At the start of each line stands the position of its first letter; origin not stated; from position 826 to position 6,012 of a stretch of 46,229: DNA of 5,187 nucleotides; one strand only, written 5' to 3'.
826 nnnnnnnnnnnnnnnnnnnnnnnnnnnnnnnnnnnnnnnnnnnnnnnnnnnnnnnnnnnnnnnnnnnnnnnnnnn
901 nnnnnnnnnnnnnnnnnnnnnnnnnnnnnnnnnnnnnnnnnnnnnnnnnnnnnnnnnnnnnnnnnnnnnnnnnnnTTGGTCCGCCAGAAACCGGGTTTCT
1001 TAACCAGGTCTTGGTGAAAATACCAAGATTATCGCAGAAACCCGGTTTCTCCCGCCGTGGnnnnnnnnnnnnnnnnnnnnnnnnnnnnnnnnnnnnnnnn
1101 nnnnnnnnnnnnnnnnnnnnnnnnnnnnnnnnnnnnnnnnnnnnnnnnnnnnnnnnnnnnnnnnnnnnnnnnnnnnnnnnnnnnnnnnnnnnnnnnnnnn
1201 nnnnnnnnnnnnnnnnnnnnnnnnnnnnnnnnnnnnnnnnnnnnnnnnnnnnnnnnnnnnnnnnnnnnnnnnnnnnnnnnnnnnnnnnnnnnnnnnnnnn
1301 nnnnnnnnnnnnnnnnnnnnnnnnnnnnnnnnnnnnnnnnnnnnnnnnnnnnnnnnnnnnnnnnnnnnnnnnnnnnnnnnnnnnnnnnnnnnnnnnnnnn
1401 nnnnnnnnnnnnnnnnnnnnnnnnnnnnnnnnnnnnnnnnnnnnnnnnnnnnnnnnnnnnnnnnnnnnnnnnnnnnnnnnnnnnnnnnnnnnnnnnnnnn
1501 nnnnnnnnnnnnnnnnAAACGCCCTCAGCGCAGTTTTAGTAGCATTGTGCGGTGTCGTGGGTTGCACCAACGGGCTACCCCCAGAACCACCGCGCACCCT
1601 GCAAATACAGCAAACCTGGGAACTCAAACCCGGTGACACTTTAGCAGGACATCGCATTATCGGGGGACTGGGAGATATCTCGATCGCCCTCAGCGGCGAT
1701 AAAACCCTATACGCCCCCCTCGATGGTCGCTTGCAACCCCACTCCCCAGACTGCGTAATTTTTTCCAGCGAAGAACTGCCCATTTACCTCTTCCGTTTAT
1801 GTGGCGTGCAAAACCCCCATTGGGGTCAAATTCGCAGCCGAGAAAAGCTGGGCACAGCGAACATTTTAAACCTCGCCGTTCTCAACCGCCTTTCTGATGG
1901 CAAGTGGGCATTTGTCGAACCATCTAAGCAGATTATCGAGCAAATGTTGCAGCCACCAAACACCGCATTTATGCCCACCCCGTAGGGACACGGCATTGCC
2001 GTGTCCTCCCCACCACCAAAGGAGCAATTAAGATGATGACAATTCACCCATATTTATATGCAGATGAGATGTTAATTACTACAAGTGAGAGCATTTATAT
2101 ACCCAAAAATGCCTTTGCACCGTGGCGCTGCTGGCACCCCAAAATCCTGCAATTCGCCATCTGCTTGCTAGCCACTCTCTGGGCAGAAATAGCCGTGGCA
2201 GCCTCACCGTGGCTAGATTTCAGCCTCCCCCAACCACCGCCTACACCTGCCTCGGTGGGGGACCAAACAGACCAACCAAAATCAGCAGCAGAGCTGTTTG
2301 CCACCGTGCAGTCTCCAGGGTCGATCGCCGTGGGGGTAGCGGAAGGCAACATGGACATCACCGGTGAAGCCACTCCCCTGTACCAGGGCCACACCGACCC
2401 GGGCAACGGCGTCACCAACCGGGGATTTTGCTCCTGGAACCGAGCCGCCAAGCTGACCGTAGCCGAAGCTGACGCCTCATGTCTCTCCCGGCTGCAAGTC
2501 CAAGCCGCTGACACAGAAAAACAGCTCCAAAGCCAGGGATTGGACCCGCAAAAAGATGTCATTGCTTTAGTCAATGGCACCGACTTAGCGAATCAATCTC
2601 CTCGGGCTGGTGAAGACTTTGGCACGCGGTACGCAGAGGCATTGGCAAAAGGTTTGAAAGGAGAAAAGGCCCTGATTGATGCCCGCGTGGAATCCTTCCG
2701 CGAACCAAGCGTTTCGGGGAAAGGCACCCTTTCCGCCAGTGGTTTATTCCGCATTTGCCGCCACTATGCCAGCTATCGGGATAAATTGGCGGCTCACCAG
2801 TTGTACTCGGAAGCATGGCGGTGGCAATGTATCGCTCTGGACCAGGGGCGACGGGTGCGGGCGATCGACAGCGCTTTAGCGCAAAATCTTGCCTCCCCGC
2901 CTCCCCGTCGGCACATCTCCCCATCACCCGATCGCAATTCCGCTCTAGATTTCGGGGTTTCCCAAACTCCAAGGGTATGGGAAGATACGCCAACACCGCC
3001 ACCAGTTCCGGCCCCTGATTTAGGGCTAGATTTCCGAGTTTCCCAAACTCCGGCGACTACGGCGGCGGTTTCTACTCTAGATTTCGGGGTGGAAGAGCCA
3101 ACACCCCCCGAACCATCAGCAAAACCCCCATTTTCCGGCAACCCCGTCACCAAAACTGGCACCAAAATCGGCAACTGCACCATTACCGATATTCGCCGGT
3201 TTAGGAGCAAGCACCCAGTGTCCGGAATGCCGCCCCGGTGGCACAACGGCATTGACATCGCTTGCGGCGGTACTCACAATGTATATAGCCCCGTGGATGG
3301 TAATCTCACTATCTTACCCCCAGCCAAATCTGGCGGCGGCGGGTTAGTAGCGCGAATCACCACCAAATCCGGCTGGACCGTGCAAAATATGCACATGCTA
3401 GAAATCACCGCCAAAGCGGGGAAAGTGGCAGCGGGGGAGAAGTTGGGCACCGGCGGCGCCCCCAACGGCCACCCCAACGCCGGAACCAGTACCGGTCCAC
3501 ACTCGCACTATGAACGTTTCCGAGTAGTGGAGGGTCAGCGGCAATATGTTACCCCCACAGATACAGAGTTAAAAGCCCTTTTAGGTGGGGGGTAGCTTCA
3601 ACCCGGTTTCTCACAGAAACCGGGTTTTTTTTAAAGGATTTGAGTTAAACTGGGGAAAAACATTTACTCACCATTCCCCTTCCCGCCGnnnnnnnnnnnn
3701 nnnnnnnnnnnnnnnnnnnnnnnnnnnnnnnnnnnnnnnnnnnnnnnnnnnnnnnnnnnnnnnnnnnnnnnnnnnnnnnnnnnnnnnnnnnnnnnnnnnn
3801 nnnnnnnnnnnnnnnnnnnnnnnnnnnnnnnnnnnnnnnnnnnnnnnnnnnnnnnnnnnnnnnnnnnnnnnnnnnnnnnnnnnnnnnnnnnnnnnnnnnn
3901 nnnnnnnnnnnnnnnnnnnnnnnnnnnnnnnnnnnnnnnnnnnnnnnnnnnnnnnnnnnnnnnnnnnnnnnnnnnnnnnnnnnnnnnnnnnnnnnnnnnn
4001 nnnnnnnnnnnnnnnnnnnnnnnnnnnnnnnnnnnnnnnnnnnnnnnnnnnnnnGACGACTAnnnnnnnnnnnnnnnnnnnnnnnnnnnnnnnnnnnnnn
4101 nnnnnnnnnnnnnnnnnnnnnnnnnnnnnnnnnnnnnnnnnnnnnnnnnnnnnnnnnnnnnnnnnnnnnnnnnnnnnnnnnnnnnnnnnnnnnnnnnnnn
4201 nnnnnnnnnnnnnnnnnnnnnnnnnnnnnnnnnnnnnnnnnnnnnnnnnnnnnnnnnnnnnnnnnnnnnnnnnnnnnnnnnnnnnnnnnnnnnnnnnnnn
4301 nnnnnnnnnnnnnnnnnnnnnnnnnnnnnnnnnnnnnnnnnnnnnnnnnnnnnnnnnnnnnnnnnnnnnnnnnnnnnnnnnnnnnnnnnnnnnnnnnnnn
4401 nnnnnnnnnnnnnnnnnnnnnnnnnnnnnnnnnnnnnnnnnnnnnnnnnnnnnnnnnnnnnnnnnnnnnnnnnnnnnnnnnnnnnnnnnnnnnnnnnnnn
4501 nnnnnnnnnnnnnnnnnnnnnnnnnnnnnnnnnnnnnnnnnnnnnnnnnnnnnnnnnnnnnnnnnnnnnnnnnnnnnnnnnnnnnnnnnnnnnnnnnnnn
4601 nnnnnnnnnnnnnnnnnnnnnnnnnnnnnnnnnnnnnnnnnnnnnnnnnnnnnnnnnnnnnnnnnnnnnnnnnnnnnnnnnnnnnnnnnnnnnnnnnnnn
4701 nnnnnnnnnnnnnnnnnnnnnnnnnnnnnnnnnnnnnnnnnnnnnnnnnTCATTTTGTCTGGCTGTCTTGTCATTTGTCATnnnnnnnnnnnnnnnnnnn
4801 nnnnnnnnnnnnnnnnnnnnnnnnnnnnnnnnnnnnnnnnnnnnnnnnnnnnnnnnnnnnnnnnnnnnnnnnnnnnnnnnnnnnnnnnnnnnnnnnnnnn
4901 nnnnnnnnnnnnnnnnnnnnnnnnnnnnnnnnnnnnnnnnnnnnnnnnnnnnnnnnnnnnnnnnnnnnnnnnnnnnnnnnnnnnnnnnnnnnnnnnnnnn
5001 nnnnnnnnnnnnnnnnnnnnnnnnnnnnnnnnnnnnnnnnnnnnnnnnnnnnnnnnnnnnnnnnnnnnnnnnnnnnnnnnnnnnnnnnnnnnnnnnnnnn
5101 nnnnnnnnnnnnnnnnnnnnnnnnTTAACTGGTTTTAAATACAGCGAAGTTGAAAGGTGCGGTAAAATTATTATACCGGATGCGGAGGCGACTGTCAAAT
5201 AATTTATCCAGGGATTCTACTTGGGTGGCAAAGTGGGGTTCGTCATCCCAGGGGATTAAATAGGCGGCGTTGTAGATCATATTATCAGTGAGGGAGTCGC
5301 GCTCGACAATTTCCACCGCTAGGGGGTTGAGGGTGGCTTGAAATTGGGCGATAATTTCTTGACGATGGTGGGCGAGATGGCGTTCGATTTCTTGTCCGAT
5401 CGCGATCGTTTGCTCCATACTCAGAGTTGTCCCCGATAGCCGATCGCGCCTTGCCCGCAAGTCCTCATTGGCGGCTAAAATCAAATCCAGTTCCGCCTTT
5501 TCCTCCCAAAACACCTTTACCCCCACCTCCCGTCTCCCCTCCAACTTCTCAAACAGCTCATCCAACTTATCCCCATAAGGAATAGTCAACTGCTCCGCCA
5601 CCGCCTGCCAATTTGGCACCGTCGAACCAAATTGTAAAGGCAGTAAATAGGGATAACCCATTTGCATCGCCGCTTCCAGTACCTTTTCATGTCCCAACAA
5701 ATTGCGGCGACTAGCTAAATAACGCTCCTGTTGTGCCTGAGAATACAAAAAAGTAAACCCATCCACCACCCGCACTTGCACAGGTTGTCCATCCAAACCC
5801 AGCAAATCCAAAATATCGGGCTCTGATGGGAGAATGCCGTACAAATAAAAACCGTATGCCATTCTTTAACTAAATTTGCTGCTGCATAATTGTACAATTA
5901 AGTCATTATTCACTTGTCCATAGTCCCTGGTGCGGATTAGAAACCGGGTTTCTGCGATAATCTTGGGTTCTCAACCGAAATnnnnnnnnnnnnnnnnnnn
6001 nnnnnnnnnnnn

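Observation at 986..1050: Family of ~65-bp elements bounded by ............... palindromes, at least 8 copies in 46 kb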

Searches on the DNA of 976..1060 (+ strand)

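Call 34: search_dna_similar(query=window:976-1060:+, collection=plasmids, mode=distant, max_evalue=10, max_rows=40)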
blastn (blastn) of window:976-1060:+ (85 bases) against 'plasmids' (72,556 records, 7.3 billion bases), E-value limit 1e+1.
Records with a match: 8; places in all: 8; records where one place covers at least 80% of the query: 0.
Best place of each record, by identity: >=99% 2; 95-99% 5; 90-95% 1.
By first word of the organism name: Acinetobacter 3; Bacillus 2; Kovacikia 1; Pseudorhodobacter 1; Prevotella 1.
By predicted mobility (MOB-suite, as given by PLSDB): non-mobilizable 3; mobilizable 3; conjugative 2.
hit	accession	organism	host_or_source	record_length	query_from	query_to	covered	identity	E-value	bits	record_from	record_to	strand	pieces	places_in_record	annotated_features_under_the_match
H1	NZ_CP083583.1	Kovacikia minuta CCNUW1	cell culture,fresh water lake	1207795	10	36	32%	92.6%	2e+0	38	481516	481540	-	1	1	record has no annotation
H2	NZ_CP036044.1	Bacillus mycoides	cell culture,soil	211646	27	48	26%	95.5%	8e+0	37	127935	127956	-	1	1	hypothetical protein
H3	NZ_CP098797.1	Acinetobacter baumannii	Homo sapiens,blood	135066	36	57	26%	95.5%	8e+0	37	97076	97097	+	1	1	NAD(P)H-dependent glycerol-3-phosphate dehydrogenase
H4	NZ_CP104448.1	Acinetobacter baumannii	Homo sapiens,sputum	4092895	36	57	26%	95.5%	8e+0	37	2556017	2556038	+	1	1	none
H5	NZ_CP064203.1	Acinetobacter baumannii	Homo sapiens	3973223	36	57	26%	95.5%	8e+0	37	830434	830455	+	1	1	none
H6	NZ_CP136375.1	Bacillus mycoides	whole organism,soil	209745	27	48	26%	95.5%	8e+0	37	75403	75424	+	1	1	none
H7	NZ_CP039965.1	Pseudorhodobacter turbinis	single bacterial isolate,Turban shell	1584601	56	74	22%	100.0%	8e+0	36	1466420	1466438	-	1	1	record has no annotation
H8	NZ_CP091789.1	Prevotella sp. E2-28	Ovis aries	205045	37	55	22%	100.0%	8e+0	36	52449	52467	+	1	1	none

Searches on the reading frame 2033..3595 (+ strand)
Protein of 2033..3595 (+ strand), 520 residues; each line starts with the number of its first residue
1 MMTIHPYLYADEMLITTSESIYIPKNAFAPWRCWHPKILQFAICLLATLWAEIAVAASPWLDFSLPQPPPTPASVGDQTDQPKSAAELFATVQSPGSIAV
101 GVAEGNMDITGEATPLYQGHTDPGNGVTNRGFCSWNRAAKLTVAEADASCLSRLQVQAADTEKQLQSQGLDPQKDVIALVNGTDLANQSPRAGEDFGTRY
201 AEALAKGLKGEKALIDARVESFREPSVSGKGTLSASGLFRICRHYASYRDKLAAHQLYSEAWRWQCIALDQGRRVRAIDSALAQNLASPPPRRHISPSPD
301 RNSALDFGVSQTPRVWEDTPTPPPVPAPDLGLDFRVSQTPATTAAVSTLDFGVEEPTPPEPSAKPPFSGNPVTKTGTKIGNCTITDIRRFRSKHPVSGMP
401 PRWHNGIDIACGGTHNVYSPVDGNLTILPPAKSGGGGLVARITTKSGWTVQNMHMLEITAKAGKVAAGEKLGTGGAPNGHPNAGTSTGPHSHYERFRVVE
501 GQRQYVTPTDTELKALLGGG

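Call 18: search_protein_families(library=pfam, proteins=[window:2033-3595:+])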
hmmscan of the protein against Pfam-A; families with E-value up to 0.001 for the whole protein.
window:2033-3595:+ (520 aa): 1 family
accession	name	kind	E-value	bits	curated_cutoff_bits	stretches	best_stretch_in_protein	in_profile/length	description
PF01551.29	Peptidase_M23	-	3e-08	34.2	28.7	1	404-495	3-87/96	Peptidase family M23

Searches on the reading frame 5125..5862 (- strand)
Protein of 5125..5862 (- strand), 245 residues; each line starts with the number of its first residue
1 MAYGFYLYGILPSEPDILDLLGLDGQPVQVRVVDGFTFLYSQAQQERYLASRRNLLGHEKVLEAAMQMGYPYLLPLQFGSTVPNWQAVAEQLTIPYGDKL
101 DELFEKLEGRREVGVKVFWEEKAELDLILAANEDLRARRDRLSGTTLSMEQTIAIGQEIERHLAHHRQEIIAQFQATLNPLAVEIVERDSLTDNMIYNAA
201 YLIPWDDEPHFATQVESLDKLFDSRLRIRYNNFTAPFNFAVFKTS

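Call 18: search_protein_families(library=pfam, proteins=[window:5125-5862:-])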
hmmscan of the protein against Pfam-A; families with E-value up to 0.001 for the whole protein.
window:5125-5862:- (245 aa): 1 family
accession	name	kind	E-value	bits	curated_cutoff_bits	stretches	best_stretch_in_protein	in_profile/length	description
PF06386.16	GvpL_GvpF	-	6.2e-60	203.7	23.6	1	4-240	1-244/245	Gas vesicle synthesis protein GvpL/GvpF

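Call 37: find_homologous_proteins(query=window:5125-5862:-, max_evalue=1e-60)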
Query window:5125-5862:- (245 aa): 985 proteins with E <= 1e-60 among 2066 candidates; the best 120 are listed.
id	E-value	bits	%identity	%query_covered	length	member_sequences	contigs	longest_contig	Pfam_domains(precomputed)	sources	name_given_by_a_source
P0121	1.8e-152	524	96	100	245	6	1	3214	PF06386.17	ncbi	-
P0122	3.5e-100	353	67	100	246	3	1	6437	PF06386.17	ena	-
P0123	5.3e-98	345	66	98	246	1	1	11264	PF06386.17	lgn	-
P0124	8.3e-98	345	66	98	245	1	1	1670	PF06386.17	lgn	-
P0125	6.0e-97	342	66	98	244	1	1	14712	PF06386.17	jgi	jgi:hypothetical protein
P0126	1.0e-96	341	65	99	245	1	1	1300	PF06386.17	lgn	-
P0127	2.0e-96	340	66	99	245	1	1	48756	PF06386.17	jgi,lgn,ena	jgi:hypothetical protein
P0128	2.3e-96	340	65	98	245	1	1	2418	PF06386.17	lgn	-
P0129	2.7e-96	340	65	98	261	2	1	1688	PF06386.17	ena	-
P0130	3.2e-96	340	65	98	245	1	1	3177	PF06386.17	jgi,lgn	jgi:hypothetical protein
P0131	3.3e-96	340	66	98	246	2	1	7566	PF06386.17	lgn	-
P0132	4.9e-96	339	63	98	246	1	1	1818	PF06386.17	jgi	jgi:Gas vesicle synthesis protein GvpL/GvpF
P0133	6.7e-96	339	65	98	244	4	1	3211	PF06386.17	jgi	-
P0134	6.9e-96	339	64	98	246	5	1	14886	PF06386.17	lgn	-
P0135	8.6e-96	338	65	98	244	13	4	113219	PF06386.17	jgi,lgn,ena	jgi:hypothetical protein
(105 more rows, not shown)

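Call 38: find_encoding_contigs(protein=P0121, flank=10000, max_places=10)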
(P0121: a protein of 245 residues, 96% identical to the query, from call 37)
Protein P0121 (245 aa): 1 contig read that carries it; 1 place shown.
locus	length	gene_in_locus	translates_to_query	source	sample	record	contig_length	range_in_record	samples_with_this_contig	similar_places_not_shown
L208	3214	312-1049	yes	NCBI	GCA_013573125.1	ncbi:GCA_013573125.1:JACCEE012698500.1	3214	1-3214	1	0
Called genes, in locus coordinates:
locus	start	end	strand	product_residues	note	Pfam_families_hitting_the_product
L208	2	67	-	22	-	?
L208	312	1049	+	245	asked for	PF06386:GvpL_GvpF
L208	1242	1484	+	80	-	PF05120:GvpG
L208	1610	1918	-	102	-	-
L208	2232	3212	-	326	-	?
